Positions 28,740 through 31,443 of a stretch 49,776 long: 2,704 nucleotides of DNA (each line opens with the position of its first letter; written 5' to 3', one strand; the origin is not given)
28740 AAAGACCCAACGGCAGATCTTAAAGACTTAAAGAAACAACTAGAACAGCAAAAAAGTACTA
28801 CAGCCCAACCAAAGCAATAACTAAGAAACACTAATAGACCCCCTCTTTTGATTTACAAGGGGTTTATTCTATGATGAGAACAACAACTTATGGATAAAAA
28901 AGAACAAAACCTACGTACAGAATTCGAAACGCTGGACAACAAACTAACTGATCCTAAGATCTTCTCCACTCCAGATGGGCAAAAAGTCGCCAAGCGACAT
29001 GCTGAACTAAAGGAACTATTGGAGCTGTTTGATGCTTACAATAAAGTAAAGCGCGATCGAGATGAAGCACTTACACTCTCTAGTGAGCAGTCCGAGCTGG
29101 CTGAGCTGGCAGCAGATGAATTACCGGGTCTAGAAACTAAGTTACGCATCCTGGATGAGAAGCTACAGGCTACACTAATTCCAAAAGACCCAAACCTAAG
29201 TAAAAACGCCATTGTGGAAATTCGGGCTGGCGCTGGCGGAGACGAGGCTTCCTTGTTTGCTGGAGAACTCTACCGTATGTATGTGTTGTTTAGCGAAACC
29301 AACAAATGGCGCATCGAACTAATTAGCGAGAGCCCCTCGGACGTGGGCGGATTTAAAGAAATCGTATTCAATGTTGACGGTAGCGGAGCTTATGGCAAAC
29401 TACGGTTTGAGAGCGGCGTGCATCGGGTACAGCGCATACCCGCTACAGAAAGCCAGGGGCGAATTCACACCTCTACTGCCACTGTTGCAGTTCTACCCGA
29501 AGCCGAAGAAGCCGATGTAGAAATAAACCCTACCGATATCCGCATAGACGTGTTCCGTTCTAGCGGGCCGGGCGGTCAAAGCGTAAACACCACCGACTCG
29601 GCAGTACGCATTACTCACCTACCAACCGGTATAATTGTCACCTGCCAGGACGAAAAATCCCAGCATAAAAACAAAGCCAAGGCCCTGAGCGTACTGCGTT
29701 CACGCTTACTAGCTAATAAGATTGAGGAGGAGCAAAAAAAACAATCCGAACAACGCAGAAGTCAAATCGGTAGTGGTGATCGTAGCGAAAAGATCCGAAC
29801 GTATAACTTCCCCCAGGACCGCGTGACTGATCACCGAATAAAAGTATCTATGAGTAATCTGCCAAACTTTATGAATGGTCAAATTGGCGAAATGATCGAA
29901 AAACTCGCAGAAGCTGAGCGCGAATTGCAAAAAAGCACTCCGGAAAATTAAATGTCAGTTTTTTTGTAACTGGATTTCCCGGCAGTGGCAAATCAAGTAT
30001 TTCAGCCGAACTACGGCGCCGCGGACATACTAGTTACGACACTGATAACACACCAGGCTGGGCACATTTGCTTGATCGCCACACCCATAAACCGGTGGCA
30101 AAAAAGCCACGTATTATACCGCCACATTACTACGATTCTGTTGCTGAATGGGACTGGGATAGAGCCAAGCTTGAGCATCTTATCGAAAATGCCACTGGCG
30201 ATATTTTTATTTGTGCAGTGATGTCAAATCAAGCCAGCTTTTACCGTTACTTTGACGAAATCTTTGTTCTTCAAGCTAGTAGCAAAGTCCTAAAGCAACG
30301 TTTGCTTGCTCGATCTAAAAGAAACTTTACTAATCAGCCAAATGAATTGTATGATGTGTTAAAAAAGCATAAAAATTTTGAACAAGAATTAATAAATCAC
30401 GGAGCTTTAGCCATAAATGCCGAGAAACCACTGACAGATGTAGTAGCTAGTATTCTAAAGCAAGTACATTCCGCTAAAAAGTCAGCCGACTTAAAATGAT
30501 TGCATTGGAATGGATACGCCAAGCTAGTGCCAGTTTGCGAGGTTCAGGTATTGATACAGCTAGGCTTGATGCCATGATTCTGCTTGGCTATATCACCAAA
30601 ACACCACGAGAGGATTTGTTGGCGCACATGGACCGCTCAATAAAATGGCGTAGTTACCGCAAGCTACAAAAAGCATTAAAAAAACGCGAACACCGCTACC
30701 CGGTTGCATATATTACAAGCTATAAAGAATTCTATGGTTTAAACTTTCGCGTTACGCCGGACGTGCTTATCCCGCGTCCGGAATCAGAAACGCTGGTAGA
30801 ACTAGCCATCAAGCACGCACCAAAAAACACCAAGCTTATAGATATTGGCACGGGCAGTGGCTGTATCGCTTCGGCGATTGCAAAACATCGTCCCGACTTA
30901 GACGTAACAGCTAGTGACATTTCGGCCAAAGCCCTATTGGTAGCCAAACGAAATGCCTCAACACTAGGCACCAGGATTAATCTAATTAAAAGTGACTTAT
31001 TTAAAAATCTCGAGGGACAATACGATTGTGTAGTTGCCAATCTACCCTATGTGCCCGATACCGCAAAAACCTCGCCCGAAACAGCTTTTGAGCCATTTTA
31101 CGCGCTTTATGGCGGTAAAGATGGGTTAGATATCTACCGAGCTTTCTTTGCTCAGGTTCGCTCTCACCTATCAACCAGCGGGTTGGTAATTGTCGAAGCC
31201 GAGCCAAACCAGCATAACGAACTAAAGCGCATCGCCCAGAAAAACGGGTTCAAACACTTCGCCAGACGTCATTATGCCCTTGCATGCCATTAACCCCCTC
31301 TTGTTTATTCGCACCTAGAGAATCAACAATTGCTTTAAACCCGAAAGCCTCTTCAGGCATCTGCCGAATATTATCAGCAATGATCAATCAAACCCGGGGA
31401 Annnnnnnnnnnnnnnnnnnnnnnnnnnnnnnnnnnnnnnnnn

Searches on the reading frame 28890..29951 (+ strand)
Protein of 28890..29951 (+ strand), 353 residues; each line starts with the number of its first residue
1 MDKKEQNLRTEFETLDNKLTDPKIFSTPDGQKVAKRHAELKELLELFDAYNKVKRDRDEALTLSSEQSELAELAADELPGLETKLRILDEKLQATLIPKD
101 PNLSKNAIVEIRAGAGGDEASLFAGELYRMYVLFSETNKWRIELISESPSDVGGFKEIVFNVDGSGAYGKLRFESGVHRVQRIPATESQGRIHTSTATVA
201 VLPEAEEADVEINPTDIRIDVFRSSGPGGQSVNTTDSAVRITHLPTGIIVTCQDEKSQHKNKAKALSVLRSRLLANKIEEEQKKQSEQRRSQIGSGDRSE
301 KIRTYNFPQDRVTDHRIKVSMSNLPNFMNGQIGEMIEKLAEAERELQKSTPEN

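Call 7: search_protein_families(library=pfam, proteins=[window:28890-29951:+], max_evalue=0.01)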
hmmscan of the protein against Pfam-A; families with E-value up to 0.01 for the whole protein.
window:28890-29951:+ (353 aa): 2 families
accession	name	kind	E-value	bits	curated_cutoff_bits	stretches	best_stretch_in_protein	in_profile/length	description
PF03462.23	PCRF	-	2.7e-66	223.5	24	1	9-199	2-194/194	PCRF domain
PF00472.26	RF-1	-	1.1e-45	154.8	35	1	207-316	2-116/116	RF-1 domain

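Call 38: find_homologous_proteins(query=window:28890-29948:+, max_evalue=1e-100)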
Query window:28890-29948:+ (353 aa): 7434 proteins with E <= 1e-100 among 8000 candidates; the best 120 are listed.
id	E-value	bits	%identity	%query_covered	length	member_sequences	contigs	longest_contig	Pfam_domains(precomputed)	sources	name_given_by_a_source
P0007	9.3e-225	763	100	100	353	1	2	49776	PF03462.24,PF00472.27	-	-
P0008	4.6e-203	691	91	99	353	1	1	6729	PF03462.24,PF00472.27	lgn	-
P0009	7.5e-203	691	91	99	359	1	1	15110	PF03462.24,PF00472.27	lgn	-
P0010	6.3e-195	665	86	100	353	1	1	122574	PF03462.24,PF00472.27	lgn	-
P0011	3.2e-190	649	85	99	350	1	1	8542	PF03462.24,PF00472.27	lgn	-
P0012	1.7e-159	548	73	99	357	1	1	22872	PF03462.24,PF00472.27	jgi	-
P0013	2.0e-154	532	69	99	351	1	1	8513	PF03462.24,PF00472.27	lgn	-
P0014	3.2e-153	528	68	99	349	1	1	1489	PF03462.24,PF00472.27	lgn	-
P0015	6.6e-152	523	70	99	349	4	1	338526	PF03462.24,PF00472.27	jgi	jgi:peptide chain release factor 1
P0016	1.7e-149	515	69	96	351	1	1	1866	PF03462.24,PF00472.27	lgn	-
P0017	5.7e-149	514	68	98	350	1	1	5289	PF03462.24,PF00472.27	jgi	jgi:peptide chain release factor 1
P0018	2.1e-148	512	69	97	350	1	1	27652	PF03462.24,PF00472.27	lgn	-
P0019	5.6e-143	494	65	100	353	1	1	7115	PF03462.24,PF00472.27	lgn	-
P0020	2.7e-142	492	68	99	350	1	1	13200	PF03462.24,PF00472.27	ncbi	ncbi:MAG: peptide chain release factor 1 [Candidatus Saccharimonadales bacterium]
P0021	2.2e-141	489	66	97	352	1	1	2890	PF03462.24,PF00472.27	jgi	jgi:peptide chain release factor 1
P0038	1.4e-137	476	64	99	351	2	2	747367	PF03462.24,PF00472.27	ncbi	ncbi:MAG: peptide chain release factor 1 [Candidatus Saccharimonadales bacterium]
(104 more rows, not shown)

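Call 40: find_encoding_contigs(protein=P0007, flank=5000, max_places=10)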
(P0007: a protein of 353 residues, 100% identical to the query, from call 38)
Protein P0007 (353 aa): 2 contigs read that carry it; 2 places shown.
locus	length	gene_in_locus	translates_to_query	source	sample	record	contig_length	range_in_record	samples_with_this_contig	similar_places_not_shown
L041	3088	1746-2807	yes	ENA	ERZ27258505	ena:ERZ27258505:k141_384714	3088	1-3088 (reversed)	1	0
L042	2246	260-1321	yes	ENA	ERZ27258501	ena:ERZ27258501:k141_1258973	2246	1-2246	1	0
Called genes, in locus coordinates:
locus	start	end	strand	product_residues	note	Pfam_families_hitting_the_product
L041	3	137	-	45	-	?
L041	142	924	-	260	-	PF00318:Ribosomal_S2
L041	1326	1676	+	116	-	PF01197:Ribosomal_L31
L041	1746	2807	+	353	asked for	PF03462:PCRF, PF00472:RF-1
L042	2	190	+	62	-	?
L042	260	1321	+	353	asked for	PF03462:PCRF, PF00472:RF-1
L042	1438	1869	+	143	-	-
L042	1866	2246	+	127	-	?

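Call 51: find_encoding_contigs(protein=P0012, flank=3000, max_places=2)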
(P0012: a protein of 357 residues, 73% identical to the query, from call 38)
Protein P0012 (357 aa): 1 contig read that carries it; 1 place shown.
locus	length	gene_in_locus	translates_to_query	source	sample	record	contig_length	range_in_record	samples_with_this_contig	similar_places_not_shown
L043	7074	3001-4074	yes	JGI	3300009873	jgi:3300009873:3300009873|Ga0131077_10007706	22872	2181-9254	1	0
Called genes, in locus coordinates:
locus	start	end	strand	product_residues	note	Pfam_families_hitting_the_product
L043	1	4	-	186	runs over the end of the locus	PF01765:RRF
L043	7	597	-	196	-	PF00889:EF_TS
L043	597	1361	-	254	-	PF00318:Ribosomal_S2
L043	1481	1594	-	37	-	-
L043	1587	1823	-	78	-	-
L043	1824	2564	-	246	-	-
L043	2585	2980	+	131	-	PF01197:Ribosomal_L31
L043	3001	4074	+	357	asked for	PF03462:PCRF, PF00472:RF-1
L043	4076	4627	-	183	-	-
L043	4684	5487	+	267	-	PF17827:PrmC_N, PF05175:MTS, PF05971:Methyltransf_10 (weak), PF06325:PrmA, PF13489:Methyltransf_23 (weak), PF13847:Methyltransf_31, PF08241:Methyltransf_11 (weak), PF13649:Methyltransf_25, +1 more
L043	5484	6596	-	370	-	PF00089:Trypsin, PF13365:Trypsin_2, PF13180:PDZ_2, PF17820:PDZ_6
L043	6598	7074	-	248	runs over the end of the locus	-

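Call 52: find_encoding_contigs(protein=P0015, flank=3000, max_places=2)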
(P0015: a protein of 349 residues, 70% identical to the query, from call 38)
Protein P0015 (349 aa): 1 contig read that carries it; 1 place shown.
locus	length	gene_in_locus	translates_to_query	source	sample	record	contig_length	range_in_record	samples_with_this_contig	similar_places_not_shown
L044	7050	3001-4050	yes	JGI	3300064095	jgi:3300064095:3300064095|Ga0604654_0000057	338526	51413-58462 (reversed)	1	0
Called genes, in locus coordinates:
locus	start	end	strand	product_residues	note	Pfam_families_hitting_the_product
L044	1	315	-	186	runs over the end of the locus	PF01765:RRF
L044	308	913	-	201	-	PF00889:EF_TS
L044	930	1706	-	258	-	PF00318:Ribosomal_S2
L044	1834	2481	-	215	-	-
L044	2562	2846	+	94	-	PF01197:Ribosomal_L31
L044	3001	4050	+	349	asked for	PF03462:PCRF, PF00472:RF-1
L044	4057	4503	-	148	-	-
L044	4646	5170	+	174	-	PF13238:AAA_18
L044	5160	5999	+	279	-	PF17827:PrmC_N, PF05175:MTS, PF13489:Methyltransf_23, PF06325:PrmA, PF13649:Methyltransf_25 (weak), PF13847:Methyltransf_31, PF08241:Methyltransf_11 (faint), PF08242:Methyltransf_12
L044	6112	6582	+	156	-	PF01243:PNPOx_N, PF16242:Pyrid_ox_like (faint)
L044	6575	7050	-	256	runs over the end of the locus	PF00657:Lipase_GDSL, PF13472:Lipase_GDSL_2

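Call 53: find_encoding_contigs(protein=P0038, flank=3000, max_places=2)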
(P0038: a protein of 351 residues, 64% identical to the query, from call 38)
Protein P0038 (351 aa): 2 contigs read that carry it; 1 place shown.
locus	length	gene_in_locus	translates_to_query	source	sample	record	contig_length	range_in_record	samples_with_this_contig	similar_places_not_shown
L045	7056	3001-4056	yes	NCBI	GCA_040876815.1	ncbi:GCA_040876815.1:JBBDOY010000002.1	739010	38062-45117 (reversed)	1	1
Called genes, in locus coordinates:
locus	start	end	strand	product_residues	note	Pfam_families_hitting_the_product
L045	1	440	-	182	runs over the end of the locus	PF01765:RRF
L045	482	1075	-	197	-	PF00889:EF_TS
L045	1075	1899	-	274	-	PF00318:Ribosomal_S2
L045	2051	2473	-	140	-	-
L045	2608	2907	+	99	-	PF01197:Ribosomal_L31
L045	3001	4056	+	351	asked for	PF03462:PCRF, PF00472:RF-1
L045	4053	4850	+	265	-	PF17827:PrmC_N, PF05175:MTS, PF06325:PrmA (weak), PF13649:Methyltransf_25 (weak)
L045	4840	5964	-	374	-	PF00089:Trypsin, PF13365:Trypsin_2, PF00595:PDZ (weak), PF13180:PDZ_2, PF17820:PDZ_6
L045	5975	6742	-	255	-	-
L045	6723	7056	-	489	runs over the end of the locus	PF03816:LytR_cpsA_psr, PF13399:LytR_C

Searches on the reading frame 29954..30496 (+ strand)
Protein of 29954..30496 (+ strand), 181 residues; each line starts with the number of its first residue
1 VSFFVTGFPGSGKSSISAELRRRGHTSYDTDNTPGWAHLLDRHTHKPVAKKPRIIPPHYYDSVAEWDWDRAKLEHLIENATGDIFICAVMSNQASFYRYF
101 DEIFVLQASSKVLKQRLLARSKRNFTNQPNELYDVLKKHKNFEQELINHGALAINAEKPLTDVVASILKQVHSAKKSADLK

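Call 33: search_protein_families(library=ncbifam, proteins=[window:29954-30496:+], max_evalue=0.1)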
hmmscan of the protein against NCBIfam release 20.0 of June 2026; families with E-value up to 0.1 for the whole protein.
window:29954-30496:+ (181 aa): 15 families
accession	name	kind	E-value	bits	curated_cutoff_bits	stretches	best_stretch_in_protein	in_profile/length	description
TIGR00152.1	TIGR00152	equivalog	0.00012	22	65.55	1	84-152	108-172/188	dephospho-CoA kinase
TIGR03574.1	selen_PSTK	equivalog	0.0011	18.4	290.5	0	108-176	166-232/249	L-seryl-tRNA(Sec) kinase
NF006743.0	PRK09270.1-2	equivalog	0.002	17.2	227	0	5-23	33-51/217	nucleoside/nucleotide kinase family protein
NF003012.0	PRK03839.1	equivalog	0.0021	18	152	0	65-176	47-156/180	putative kinase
NF007485.0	PRK10078.1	equivalog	0.0035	17.1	153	0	104-158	115-169/186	ribose 1,5-bisphosphokinase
NF008583.0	PRK11545.1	equivalog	0.0088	15.5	265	0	105-175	109-175/177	gluconokinase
TIGR02322.1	phosphon_PhnN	equivalog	0.038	13.7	156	0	103-165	114-170/179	phosphonate metabolism protein/1,5-bisphosphokinase (PRPP-forming) PhnN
NF040667.1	hom_kin_desulfo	exception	0.042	13.7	197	0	5-32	5-33/163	homoserine kinase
NF004861.0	PRK06217.1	equivalog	0.049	13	203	0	71-143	55-127/183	hypothetical protein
TIGR02763.1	chlamy_scaf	equivalog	0.07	13.5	104.95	1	117-151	50-80/114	scaffolding protein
NF006746.0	PRK09270.1-5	subfamily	0.072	12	250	0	5-22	26-43/210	nucleoside/nucleotide kinase family protein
TIGR03263.1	guanyl_kin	equivalog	0.073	12.7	160.45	0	100-149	113-165/180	guanylate kinase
TIGR00041.1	DTMP_kinase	equivalog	0.086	12.5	83.25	0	101-167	130-196/196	dTMP kinase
NF008996.1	PRK12339.1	equivalog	0.095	12.4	250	0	3-23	3-23/193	mevalonate-3-phosphate 5-kinase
TIGR04355.1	HprK_rel_B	hypoth_equivalog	0.095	11.8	200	0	5-56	161-211/351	HprK-related kinase B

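Call 39: predict_structure(alignment_id=A4)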
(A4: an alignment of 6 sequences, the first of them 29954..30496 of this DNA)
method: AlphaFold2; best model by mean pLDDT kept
length: 181 residues; sequences in the alignment: 6
mean_pLDDT: 77.6   pTM: 0.73
mean pLDDT of the five models: 77.6, 72.4, 69.2, 66.4, 64.9
residues with pLDDT >= 90: 17; 70-90: 124; 50-70: 37; < 50: 3
segments of 3 or more residues with pLDDT < 50: none
pLDDT, mean of each block of 10 residues (from residue 1): 78 86 87 76 83 66 77 77 60 69 84 81 64 81 84 89 91 66 47
secondary structure, 60 per line:
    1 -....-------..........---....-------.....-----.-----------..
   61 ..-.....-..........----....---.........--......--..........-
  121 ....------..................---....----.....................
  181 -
elements in order: E2-5 H13-22 E26-29 E37-41 H59-62 E64-68 H70-79 E84-87 H91-99 E102-107 H110-119 H121-124 H131-148 E152-155 H160-180

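Call 44: search_protein_representatives(alignment_id=A4)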
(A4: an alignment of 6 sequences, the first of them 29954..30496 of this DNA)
Query: 6 sequences, 177 profile positions. Proteins with E-value up to 0.001 (for the whole library): 2055; up to 1e-10: 1073; up to 1e-30: 52. The best 150 are listed.
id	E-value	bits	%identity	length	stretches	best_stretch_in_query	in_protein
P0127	5.9e-50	185.6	-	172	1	3-173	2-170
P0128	1.2e-43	165.0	-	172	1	4-171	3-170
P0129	9.9e-41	155.6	-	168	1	5-172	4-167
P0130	2.2e-40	154.4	-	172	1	4-174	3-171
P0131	1.0e-39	152.3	-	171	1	1-174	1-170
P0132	3.5e-38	147.3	-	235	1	1-171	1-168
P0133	7.8e-38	146.1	-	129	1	1-129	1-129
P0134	8.4e-38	146.0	-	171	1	4-174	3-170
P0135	3.0e-37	144.2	-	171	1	1-172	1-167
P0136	1.7e-36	141.8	-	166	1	4-171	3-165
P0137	3.1e-35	137.7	-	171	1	1-173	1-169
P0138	4.8e-35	137.1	-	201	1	3-174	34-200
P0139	4.8e-35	137.1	-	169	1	4-173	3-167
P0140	1.0e-34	136.0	-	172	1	1-175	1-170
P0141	1.5e-34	135.4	-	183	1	4-170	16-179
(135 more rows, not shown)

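Call 46: fold_search(model_id=the predicted structure, library=pdb)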
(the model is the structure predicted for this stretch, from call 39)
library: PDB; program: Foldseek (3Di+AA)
matches with E <= 10: 852; with E <= 0.001: 45
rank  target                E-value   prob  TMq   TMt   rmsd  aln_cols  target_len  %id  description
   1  5jzv                  2.8e-05  1.00  0.59  0.61   6.0       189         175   19  The structure of D77G hCINAP-ADP (released 2016-08-10)
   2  3iij                  3.4e-05  1.00  0.63  0.65   3.9       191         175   19  The structure of hCINAP-ADP complex at 1.76 angstroms resolution. (released 2010-10-06)
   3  3adk                  6.5e-05  1.00  0.57  0.54   6.3       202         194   17  REFINED STRUCTURE OF PORCINE CYTOSOLIC ADENYLATE KINASE AT 2.1 ANGSTROMS RESOLUTION (released 1988-01-16)
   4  8egl_K                7.9e-05  1.00  0.56  0.51   6.1       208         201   12  Crystal Structure of Guanylate kinase from Pseudomonas aeruginosa PAO1 in complex with GMP and ADP (released 2022-09-28)
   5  3iim                  9.0e-05  1.00  0.60  0.62   5.8       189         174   19  The structure of hCINAP-dADP complex at 2.0 angstroms resolution (released 2010-10-06)
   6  1rkb                  9.0e-05  1.00  0.60  0.62   6.0       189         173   19  The structure of adrenal gland protein AD-004 (released 2005-01-11)
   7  2jas_A                9.0e-05  1.00  0.52  0.49   6.5       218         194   16  Structure of deoxyadenosine kinase from M.mycoides with bound dATP (released 2007-01-03)
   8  2jas_C                2.0e-04  1.00  0.48  0.45   8.2       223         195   16  Structure of deoxyadenosine kinase from M.mycoides with bound dATP (released 2007-01-03)
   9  1e6c_A                2.2e-04  1.00  0.51  0.53   7.2       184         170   17  K15M MUTANT OF SHIKIMATE KINASE FROM ERWINIA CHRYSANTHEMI (released 2001-06-20)
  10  4cvn_C                2.4e-04  1.00  0.50  0.51   7.5       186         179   14  Structure of the Fap7-Rps14 complex (released 2014-05-28)
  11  2jat_A                2.7e-04  1.00  0.47  0.45   8.0       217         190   14  Structure of deoxyadenosine kinase from M.mycoides with products dcmp and a flexible dcdp bound (released 2007-01-03)
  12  7e9v                  3.1e-04  1.00  0.53  0.51   7.5       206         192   16  The Crystal Structure of human UMP-CMP kinase from Biortus. (released 2021-03-24)
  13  2jat_B                3.3e-04  1.00  0.50  0.48   6.7       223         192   15  Structure of deoxyadenosine kinase from M.mycoides with products dcmp and a flexible dcdp bound (released 2007-01-03)
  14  2rh5_A                3.5e-04  1.00  0.48  0.44   8.0       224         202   16  Structure of Apo Adenylate Kinase from Aquifex Aeolicus (released 2007-12-18)
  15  6ari_B                3.7e-04  1.00  0.55  0.50   8.1       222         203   15  Crystal structure of a dephospho-CoA kinase from Escherichia coli in complex with inhibitor CM078 (released 2018-08-22)
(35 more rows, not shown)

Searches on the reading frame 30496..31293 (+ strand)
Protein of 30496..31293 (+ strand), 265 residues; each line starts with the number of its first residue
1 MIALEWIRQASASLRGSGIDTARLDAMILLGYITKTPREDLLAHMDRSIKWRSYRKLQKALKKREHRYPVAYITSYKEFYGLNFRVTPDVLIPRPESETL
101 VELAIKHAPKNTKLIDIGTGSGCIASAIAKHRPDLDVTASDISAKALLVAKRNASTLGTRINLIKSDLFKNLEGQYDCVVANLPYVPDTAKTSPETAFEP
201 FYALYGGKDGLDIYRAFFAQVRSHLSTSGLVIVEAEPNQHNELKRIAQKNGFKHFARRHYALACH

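Call 7: search_protein_families(library=pfam, proteins=[window:30496-31293:+], max_evalue=0.01)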
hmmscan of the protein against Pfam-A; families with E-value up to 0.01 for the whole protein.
window:30496-31293:+ (265 aa): 16 families
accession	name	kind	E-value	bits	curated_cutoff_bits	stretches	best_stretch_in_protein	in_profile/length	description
PF17827.6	PrmC_N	-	4.7e-17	62.8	23.4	1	5-74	1-70/71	PrmC N-terminal domain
PF05175.20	MTS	-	4.2e-16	59.5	23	1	107-190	30-113/170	Methyltransferase small domain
PF13649.12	Methyltransf_25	-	4.3e-10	40.6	27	1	115-189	2-80/97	Methyltransferase domain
PF13847.12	Methyltransf_31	-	7e-10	39.2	27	1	110-233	3-109/145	Methyltransferase domain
PF08242.18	Methyltransf_12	-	4e-09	37.5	30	1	115-182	1-72/98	Methyltransferase domain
PF06325.19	PrmA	-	2.4e-07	31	22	1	110-183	161-234/296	Ribosomal protein L11 methyltransferase (PrmA)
PF08241.18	Methyltransf_11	-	5.2e-06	27.4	21.2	1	115-182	1-67/95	Methyltransferase domain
PF13489.12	Methyltransf_23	-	1.4e-05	25.4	27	1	105-255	17-137/164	Methyltransferase domain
PF12847.13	Methyltransf_18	-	0.00019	21.9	27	1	104-180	8-87/151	Methyltransferase domain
PF01170.24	UPF0020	-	0.00021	21.5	22.3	1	125-187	67-133/197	RMKL-like, methyltransferase domain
PF00891.24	Methyltransf_2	-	0.00032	20.5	22.3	1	112-171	64-123/210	O-methyltransferase domain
PF05971.18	Methyltransf_10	-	0.00064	19.6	23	1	105-165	97-160/299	RNA methyltransferase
PF07669.17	Eco57I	-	0.0019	18.7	25.3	1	155-231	50-130/171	Eco57I restriction-modification methylase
PF02353.26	CMAS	-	0.0023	17.7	27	0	112-245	64-176/273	Mycolic acid cyclopropane synthetase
PF02390.23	Methyltransf_4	-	0.0048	16.8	24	0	112-158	3-49/173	Putative methyltransferase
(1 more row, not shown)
